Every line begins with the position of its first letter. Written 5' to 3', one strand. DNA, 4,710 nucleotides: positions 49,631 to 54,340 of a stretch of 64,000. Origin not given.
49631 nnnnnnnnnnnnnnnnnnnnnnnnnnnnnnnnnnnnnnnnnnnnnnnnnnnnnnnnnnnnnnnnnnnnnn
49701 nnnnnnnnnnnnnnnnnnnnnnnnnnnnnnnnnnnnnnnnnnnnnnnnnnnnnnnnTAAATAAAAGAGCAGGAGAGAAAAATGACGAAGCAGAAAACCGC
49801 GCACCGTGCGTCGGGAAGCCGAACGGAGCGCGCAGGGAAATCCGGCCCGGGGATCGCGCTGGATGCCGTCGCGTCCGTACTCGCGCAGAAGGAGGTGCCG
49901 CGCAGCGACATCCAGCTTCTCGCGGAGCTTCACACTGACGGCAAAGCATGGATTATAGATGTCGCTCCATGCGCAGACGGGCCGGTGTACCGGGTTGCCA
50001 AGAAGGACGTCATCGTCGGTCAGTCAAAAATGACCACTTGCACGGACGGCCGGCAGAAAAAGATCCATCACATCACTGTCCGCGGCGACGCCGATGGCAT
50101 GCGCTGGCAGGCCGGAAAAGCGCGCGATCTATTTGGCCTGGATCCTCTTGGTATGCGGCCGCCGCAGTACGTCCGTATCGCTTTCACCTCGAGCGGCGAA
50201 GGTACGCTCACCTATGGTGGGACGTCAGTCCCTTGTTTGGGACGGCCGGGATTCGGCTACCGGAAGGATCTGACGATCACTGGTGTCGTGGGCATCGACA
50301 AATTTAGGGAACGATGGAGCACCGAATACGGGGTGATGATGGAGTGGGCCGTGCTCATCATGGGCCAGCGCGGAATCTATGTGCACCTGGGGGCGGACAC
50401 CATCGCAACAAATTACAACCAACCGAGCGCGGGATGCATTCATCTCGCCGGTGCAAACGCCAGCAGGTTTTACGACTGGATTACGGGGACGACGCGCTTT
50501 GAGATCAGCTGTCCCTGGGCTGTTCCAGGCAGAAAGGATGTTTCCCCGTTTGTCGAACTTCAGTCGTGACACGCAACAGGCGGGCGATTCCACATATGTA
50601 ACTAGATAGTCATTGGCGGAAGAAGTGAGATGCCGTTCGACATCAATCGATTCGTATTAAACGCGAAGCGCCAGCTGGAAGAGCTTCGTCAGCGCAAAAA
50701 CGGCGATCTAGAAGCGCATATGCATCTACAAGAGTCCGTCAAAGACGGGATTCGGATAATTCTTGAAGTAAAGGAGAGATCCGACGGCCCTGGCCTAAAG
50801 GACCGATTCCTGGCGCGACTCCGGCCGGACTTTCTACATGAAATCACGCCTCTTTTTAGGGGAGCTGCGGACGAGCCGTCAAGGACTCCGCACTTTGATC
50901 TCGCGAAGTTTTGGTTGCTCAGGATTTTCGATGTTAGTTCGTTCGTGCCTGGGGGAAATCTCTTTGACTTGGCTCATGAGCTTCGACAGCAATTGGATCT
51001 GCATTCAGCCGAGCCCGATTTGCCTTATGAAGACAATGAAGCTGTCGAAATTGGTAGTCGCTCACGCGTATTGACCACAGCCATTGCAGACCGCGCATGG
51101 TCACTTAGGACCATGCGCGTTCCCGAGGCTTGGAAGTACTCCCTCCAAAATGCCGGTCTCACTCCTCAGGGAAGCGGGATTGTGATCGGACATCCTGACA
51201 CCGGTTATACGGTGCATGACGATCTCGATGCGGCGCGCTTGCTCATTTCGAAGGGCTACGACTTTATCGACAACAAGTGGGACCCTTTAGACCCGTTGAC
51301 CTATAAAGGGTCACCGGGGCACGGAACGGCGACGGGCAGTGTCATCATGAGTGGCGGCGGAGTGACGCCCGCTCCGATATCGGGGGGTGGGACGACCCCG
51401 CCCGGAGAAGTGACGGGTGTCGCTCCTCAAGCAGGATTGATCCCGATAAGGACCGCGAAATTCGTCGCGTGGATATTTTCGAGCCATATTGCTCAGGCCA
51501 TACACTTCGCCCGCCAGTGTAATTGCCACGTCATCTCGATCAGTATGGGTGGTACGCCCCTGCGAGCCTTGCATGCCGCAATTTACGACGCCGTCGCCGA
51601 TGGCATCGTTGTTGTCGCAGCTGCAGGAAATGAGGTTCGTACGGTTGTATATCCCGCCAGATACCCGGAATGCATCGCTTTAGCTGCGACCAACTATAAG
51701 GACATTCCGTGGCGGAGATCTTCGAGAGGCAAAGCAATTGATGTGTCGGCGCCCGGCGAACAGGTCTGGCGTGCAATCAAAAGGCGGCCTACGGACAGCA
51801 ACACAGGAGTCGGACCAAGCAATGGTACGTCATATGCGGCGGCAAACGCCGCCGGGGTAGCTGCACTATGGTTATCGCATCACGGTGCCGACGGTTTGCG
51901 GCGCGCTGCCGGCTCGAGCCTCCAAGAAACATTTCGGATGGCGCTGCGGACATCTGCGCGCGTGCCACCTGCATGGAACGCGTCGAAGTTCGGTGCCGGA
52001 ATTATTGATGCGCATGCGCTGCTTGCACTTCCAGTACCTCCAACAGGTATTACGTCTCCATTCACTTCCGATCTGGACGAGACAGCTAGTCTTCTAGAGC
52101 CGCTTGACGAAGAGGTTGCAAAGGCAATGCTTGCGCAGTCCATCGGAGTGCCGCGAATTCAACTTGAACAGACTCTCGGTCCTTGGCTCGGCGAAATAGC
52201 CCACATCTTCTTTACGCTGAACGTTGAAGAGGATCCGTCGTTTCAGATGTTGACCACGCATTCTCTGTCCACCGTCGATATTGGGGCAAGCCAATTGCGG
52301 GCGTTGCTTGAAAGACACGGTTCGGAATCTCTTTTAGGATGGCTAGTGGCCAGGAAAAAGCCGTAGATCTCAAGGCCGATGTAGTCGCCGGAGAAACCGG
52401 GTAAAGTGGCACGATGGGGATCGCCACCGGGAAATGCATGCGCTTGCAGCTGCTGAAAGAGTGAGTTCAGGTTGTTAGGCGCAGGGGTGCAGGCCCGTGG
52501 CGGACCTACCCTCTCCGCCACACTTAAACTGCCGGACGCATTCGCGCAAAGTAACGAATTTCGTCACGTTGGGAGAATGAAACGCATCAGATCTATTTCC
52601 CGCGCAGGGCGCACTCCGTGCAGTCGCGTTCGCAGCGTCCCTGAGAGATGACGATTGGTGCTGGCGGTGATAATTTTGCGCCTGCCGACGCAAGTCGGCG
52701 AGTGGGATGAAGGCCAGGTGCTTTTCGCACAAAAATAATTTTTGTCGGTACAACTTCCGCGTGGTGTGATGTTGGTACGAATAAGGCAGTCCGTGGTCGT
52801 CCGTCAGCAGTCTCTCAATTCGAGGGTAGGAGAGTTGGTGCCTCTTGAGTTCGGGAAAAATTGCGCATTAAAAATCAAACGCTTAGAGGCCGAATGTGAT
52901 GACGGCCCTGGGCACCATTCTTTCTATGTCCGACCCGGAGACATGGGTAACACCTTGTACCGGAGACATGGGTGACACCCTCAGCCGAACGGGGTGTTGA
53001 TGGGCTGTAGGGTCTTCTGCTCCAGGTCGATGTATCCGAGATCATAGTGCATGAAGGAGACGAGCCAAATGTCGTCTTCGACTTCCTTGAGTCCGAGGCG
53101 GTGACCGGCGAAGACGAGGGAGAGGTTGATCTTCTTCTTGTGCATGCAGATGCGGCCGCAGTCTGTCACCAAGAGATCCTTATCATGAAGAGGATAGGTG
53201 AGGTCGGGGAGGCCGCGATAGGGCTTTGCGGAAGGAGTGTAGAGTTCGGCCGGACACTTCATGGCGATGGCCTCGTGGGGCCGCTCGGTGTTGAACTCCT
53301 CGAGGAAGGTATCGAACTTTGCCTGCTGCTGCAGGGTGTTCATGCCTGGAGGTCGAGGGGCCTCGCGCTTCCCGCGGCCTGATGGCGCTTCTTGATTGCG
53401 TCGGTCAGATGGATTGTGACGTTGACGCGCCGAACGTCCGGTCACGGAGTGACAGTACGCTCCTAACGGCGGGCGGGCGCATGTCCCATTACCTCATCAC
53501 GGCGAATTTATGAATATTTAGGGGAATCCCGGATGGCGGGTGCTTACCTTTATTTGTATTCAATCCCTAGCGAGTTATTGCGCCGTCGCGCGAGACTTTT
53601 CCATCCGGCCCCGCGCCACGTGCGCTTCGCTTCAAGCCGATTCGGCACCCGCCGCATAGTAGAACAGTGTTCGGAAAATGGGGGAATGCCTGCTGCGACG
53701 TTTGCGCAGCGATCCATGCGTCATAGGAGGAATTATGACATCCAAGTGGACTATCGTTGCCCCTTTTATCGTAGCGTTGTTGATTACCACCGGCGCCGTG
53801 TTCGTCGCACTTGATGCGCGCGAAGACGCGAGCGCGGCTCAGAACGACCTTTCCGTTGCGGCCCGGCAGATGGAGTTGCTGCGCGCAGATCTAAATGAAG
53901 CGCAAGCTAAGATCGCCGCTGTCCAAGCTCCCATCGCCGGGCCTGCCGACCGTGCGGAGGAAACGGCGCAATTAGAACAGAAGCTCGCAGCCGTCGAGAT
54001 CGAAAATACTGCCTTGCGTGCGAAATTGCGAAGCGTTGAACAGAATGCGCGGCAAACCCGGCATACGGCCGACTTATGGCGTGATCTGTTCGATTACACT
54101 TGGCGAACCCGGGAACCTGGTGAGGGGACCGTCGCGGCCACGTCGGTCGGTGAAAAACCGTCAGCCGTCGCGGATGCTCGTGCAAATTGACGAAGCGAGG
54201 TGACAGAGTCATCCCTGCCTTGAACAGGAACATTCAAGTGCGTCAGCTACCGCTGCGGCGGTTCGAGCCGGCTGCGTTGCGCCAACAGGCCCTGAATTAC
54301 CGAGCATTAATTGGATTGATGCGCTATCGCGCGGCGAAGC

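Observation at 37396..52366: Four-gene operon of unknown function is the sole cargo of a tRNA-Phe island: two giant proteins, a YkuD-fold protein and an S8 subtilase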

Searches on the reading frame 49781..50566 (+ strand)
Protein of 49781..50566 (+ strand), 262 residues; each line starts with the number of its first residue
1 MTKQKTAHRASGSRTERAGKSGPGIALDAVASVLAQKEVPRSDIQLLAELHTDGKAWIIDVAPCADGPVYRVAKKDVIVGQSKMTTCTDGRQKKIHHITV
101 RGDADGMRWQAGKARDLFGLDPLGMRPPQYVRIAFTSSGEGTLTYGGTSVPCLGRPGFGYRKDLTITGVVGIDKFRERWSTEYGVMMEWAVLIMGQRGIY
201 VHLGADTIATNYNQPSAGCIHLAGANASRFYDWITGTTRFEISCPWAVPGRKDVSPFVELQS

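Call 4: search_protein_families(library=pfam, proteins=[window:49781-50566:+], max_evalue=0.01)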
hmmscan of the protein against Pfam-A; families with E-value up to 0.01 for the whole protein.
window:49781-50566:+ (262 aa): 1 family
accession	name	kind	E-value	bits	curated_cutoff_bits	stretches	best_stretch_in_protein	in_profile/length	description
PF03734.19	YkuD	-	0.00011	23.3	23.4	1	193-241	69-145/146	L,D-transpeptidase catalytic domain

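Call 5: search_protein_families(library=padloc, proteins=[window:49781-50566:+], max_evalue=0.01)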
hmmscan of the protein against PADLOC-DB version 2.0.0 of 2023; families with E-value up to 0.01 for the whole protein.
window:49781-50566:+ (262 aa): 0 families

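Call 6: search_protein_families(library=ncbifam, proteins=[window:49781-50566:+], max_evalue=0.01)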
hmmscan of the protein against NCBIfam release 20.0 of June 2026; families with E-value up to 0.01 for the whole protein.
window:49781-50566:+ (262 aa): 0 families

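Call 17: search_protein_families(library=phrogs, proteins=[window:49781-50566:+], max_evalue=0.01)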
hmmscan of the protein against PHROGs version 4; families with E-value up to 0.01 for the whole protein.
window:49781-50566:+ (262 aa): 0 families

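Call 49: search_protein_families(library=pfam, alignment_id=A3, max_evalue=0.001)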
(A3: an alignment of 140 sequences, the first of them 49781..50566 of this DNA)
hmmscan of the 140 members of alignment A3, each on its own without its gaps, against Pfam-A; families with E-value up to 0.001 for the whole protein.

A. member 1, window:49781-50566:+ (262 aa): 1 family
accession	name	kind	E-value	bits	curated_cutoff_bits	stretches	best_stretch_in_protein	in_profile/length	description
PF03734.19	YkuD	-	0.00011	23.3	23.4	1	193-241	69-145/146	L,D-transpeptidase catalytic domain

B. families by the number of members that match (of 140 scanned): 85 families (the first 25 are shown)
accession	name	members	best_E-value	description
PF00413.30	Peptidase_M10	5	4.2e-15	Matrixin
PF01551.29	Peptidase_M23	4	4.7e-22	Peptidase family M23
PF03734.19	YkuD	4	7e-07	L,D-transpeptidase catalytic domain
PF04079.22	SMC_ScpB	2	8.7e-36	Segregation and condensation complex subunit ScpB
PF13356.12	Arm-DNA-bind_3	2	6.5e-28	Arm DNA-binding domain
PF22022.2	Phage_int_M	2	8.3e-27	Phage integrase central domain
PF14521.12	Aspzincin_M35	2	9.3e-22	Lysine-specific metallo-endopeptidase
PF12385.14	Peptidase_C70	2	1.7e-21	Papain-like cysteine protease AvrRpt2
PF00589.27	Phage_integrase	2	3.5e-18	Phage integrase family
PF07183.16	DUF1403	1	1.1e-92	Protein of unknown function (DUF1403)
PF02534.20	T4SS-DNA_transf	1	3e-86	Type IV secretory system Conjugative DNA transfer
PF00912.28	Transgly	1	1.5e-39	Transglycosylase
PF14356.11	DUF4403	1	6.8e-38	Domain of unknown function (DUF4403)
PF08757.17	CotH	1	2.9e-37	CotH kinase protein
PF01400.30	Astacin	1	1.6e-31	Astacin (Peptidase family M12A)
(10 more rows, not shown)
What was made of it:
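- The neighbours are peptidases (call 49).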

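Call 87: search_dna_similar(query=window:49781-50566:+, collection=plasmids, mode=protein, max_rows=12, max_evalue=0.001)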
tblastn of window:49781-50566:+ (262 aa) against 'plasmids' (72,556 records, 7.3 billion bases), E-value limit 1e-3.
Records with a match: 1; places in all: 3; records where one place covers at least 80% of the query: 0.
Best place of each record, by identity: <60% 1.
By first word of the organism name: Bradyrhizobium 1.
By predicted mobility (MOB-suite, as given by PLSDB): conjugative 1.
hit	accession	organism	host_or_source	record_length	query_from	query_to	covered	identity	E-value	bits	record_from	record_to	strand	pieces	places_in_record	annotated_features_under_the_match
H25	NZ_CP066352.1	Bradyrhizobium japonicum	Glycine max,DNA isolated from pure ...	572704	42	246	78%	38.9%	1e-36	144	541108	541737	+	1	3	L,D-transpeptidase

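Call 89: get_annotated_region(hit=H25, flank=9000)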
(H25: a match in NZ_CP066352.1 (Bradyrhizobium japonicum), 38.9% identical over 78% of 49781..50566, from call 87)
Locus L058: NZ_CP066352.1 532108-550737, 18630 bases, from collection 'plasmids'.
description: Bradyrhizobium japonicum strain S06B-BJ plasmid p1S06B, complete sequence
organism: Bradyrhizobium japonicum (NCBI taxid 375)
taxonomy: Bacteria; Pseudomonadota; Alphaproteobacteria; Hyphomicrobiales; Nitrobacteraceae; Bradyrhizobium; Bradyrhizobium japonicum
host: -; source: Glycine max,DNA isolated from pure culture,root nodules; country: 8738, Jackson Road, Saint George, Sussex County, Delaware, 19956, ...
typing (MOB-suite, as given by PLSDB): conjugative; replicon rep_cluster_506; relaxase MOBP; mating-pair formation MPF_T
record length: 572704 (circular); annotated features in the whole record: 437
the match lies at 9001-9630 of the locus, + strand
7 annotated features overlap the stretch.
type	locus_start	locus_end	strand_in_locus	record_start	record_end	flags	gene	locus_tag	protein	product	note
CDS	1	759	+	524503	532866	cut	-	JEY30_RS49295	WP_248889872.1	hypothetical protein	-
CDS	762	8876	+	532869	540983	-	-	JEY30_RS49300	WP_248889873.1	hypothetical protein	-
CDS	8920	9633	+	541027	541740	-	-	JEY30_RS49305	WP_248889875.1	L,D-transpeptidase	-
CDS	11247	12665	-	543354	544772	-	-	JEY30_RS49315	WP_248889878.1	transposase family protein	-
CDS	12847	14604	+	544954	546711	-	istA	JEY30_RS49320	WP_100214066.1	IS21-like element IS1631 family transposase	GO:0006313 - DNA transposition [Evidence IEA]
CDS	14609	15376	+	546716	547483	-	istB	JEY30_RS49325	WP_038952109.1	IS21-like element IS1631 family helper ATPase IstB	-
CDS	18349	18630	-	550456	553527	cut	-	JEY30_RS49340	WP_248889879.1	DEAD/DEAH box helicase family protein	-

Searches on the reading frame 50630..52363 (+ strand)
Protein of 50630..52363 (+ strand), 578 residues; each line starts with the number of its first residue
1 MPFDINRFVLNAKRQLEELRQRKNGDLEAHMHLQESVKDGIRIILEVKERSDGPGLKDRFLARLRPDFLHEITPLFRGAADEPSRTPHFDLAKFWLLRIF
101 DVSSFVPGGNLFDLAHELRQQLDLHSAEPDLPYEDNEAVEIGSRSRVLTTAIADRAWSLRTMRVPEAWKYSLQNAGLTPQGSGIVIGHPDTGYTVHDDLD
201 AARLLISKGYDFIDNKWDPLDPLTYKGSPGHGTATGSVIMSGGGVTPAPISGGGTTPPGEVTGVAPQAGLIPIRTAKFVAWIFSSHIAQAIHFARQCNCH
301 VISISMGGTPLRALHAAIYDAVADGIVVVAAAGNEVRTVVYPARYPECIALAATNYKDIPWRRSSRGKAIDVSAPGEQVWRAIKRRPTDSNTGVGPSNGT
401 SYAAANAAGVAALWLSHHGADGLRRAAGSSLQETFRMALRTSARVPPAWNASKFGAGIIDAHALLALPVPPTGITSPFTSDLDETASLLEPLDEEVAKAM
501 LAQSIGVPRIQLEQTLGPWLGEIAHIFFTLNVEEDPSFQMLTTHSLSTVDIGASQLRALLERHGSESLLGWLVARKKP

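Call 4: search_protein_families(library=pfam, proteins=[window:50630-52363:+], max_evalue=0.01)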
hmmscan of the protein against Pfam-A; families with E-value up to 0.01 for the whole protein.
window:50630-52363:+ (578 aa): 1 family
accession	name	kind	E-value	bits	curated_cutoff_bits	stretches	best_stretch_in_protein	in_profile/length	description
PF00082.27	Peptidase_S8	-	2e-30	106.6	21.8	1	181-457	1-288/288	Subtilase family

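Call 5: search_protein_families(library=padloc, proteins=[window:50630-52363:+], max_evalue=0.01)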
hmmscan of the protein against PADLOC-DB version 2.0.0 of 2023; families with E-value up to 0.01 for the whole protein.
window:50630-52363:+ (578 aa): 1 family
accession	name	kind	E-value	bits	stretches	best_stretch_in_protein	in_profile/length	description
PDLC03014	subtilase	-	1e-08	33.1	1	161-417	151-358/391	-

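Call 6: search_protein_families(library=ncbifam, proteins=[window:50630-52363:+], max_evalue=0.01)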
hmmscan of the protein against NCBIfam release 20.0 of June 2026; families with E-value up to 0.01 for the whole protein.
window:50630-52363:+ (578 aa): 5 families
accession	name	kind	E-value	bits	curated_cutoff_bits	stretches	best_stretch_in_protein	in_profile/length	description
TIGR03921.1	T7SS_mycosin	equivalog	2.2e-35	122.4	278.75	1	177-475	8-295/353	type VII secretion-associated serine protease mycosin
NF049966.1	QH_SP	equivalog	2.7e-13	49.8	165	1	265-421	54-198/219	subtilisin-like serine protease QhpE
NF033595.1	denti_PrtP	equivalog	1.2e-12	47.3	300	1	302-421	342-463/606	dentilisin complex serine proteinase subunit PrtP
TIGR03895.1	protease_PatA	subfamily_domain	1e-09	37.8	421.05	1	261-421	17-183/606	PatA/PatG family cyanobactin maturation protease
NF040809.1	germ_prot_CspBA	exception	0.0016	16.1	1250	0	334-425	963-1055/1099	bifunctional germination protease/germinant receptor pseudoprotease CspBA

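Call 17: search_protein_families(library=phrogs, proteins=[window:50630-52363:+], max_evalue=0.01)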
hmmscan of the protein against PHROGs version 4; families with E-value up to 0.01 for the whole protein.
window:50630-52363:+ (578 aa): 1 family
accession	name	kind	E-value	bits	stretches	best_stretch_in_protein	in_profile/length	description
phrog_3677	-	other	3.6e-34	118.8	1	155-469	574-856/1125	protease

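Call 86: search_dna_similar(query=window:50630-52363:+, collection=plasmids, mode=protein, max_rows=12)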
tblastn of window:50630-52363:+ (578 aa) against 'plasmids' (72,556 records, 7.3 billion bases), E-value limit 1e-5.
Records with a match: 48; places in all: 48; records where one place covers at least 80% of the query: 0.
Best place of each record, by identity: <60% 48.
By first word of the organism name: Sinorhizobium 30; Rhizobium 10; Bacillus 2; Polaromonas 1; Ruegeria 1; Paracoccus 1; Hymenobacter 1; Mesorhizobium 1; Priestia 1.
By predicted mobility (MOB-suite, as given by PLSDB): conjugative 41; non-mobilizable 5; mobilizable 2.
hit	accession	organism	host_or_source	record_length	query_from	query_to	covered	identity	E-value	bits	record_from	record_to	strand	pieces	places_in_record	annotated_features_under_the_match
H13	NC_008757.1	Polaromonas naphthalenivorans CJ2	-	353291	93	496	70%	39.0%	9e-52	199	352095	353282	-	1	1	none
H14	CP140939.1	Sinorhizobium meliloti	Medicago lupulina,whole organism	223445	41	467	74%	35.0%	5e-43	172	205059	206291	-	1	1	S8 family serine peptidase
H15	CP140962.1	Sinorhizobium meliloti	Medicago lupulina,whole organism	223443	41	467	74%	35.0%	5e-43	172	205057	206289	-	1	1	S8 family serine peptidase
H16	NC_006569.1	Ruegeria pomeroyi DSS-3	-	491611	109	467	62%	41.1%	4e-46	182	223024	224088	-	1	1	S8 family serine peptidase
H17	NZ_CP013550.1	Rhizobium phaseoli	Phaseolus vulgaris,Whole ...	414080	41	460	73%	34.3%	2e-42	171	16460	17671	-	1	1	S8 family serine peptidase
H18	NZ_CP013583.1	Rhizobium phaseoli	Phaseolus vulgaris,Whole ...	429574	41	460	73%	34.3%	2e-42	171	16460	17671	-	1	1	S8 family serine peptidase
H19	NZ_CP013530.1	Rhizobium phaseoli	Phaseolus vulgaris,Whole ...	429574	41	460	73%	34.3%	2e-42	171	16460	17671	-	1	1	S8 family serine peptidase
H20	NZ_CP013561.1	Rhizobium phaseoli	Phaseolus vulgaris,Whole ...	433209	41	460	73%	34.3%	2e-42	171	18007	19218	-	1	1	S8 family serine peptidase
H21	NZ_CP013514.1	Rhizobium sp. N1314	Phaseolus vulgaris,Whole ...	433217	41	460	73%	34.3%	2e-42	171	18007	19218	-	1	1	S8 family serine peptidase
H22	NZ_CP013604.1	Rhizobium sp. N731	Phaseolus vulgaris,Whole ...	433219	41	460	73%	34.3%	2e-42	171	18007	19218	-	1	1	S8 family serine peptidase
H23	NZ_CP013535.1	Rhizobium phaseoli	Phaseolus vulgaris,Whole ...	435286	41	460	73%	34.3%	2e-42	171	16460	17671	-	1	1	S8 family serine peptidase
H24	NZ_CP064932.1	Rhizobium phaseoli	Phaseolus vulgaris,single cell,soil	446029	41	460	73%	34.3%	2e-42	171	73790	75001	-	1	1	S8 family serine peptidase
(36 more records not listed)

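Call 88: get_annotated_region(hit=H16, flank=7000)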
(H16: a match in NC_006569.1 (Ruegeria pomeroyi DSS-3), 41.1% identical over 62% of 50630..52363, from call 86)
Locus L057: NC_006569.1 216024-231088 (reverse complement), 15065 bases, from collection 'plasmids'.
description: Ruegeria pomeroyi DSS-3 megaplasmid, complete sequence
organism: Ruegeria pomeroyi DSS-3 (NCBI taxid 246200)
taxonomy: Bacteria; Pseudomonadota; Alphaproteobacteria; Rhodobacterales; Roseobacteraceae; Ruegeria; Ruegeria pomeroyi; Ruegeria pomeroyi DSS-3
host: -; source: -; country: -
typing (MOB-suite, as given by PLSDB): non-mobilizable; replicon rep_cluster_95
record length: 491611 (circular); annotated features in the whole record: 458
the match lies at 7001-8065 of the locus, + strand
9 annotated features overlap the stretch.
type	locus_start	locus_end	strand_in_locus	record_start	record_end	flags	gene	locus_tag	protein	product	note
CDS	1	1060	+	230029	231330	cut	-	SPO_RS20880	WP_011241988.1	FAD-binding oxidoreductase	-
CDS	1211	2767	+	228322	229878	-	-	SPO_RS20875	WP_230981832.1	FAD-binding oxidoreductase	-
CDS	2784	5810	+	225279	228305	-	-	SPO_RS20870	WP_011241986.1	adenylate/guanylate cyclase domain-containing protein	-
CDS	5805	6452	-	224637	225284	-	-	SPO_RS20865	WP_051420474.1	Crp/Fnr family transcriptional regulator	GO:0006355 - regulation of DNA-templated transcription [Evidence IEA]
CDS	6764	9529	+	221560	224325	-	-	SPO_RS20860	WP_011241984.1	S8 family serine peptidase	GO:0006508 - proteolysis [Evidence IEA]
CDS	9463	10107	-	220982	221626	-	-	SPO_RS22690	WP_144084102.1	hypothetical protein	-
CDS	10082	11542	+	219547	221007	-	-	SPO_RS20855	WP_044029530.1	trypsin-like peptidase domain-containing protein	-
CDS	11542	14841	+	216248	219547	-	-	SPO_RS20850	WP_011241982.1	hypothetical protein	-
CDS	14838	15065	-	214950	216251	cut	hisD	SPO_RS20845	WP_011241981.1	histidinol dehydrogenase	GO:0000105 - histidine biosynthetic process [Evidence IEA]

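Call 90: get_annotated_region(hit=H14, flank=7000)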
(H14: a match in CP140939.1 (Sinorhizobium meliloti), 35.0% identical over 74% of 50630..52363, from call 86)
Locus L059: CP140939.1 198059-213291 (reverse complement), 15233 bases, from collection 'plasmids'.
description: Sinorhizobium meliloti strain ml21 plasmid pMl1, complete sequence
organism: Sinorhizobium meliloti (NCBI taxid 382)
taxonomy: Bacteria; Pseudomonadota; Alphaproteobacteria; Hyphomicrobiales; Rhizobiaceae; Sinorhizobium; Sinorhizobium meliloti
host: -; source: Medicago lupulina,whole organism; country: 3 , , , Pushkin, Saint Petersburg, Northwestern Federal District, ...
typing (MOB-suite, as given by PLSDB): conjugative; replicon rep_cluster_471; relaxase MOBQ,MOBQ,MOBQ; mating-pair formation MPF_T
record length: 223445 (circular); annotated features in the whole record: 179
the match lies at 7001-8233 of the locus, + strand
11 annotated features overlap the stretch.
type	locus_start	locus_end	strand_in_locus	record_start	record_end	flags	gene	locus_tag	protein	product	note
CDS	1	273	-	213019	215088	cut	-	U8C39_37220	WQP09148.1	recombinase family protein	-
CDS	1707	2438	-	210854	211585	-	-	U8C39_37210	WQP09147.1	nucleotidyltransferase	-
CDS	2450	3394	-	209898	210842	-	-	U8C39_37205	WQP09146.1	patatin-like phospholipase family protein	-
CDS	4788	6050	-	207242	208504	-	-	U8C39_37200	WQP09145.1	IS110 family transposase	-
CDS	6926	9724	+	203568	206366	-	-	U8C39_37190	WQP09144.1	S8 family serine peptidase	-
CDS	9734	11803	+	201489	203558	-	-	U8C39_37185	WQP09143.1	trypsin-like peptidase domain-containing protein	-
CDS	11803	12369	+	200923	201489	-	-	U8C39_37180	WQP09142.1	hypothetical protein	-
CDS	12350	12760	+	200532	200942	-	-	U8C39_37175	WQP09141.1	hypothetical protein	-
CDS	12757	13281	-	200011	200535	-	-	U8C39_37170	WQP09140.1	helix-turn-helix transcriptional regulator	-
CDS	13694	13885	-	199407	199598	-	-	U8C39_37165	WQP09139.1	hypothetical protein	-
CDS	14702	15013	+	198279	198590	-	-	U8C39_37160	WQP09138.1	DUF736 domain-containing protein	-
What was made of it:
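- In the two plasmid regions opened (H16, H14), the G4 relative is followed by a trypsin-like peptidase gene and no giant pair is annotated nearby (calls 86, 88, 90).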

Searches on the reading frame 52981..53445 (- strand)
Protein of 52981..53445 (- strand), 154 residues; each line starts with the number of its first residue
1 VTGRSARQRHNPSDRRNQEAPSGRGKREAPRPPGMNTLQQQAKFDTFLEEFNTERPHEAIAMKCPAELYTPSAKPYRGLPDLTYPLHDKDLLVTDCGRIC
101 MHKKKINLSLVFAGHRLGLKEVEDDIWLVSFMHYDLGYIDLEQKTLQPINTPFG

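Call 11: search_protein_families(library=pfam, proteins=[window:52981-53445:-], max_evalue=0.01)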
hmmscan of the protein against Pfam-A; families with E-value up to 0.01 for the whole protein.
window:52981-53445:- (154 aa): 1 family
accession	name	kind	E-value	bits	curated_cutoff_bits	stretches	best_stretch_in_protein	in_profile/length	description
PF13683.12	rve_3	-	0.0003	20.9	26.5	1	20-65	21-67/67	Integrase core domain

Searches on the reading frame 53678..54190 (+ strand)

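Call 11: search_protein_families(library=pfam, proteins=[window:53678-54190:+], max_evalue=0.01)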
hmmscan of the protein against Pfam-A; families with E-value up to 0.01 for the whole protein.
window:53678-54190:+ (170 aa): 2 families
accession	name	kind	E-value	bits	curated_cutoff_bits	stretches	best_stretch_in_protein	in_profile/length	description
PF23649.1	FKBP15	-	0.0057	16.8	27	1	54-127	114-191/224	FK506-binding protein 15-like domain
PF06818.20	Fez1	-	0.0064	17.4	34.4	1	54-131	22-103/199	Fez1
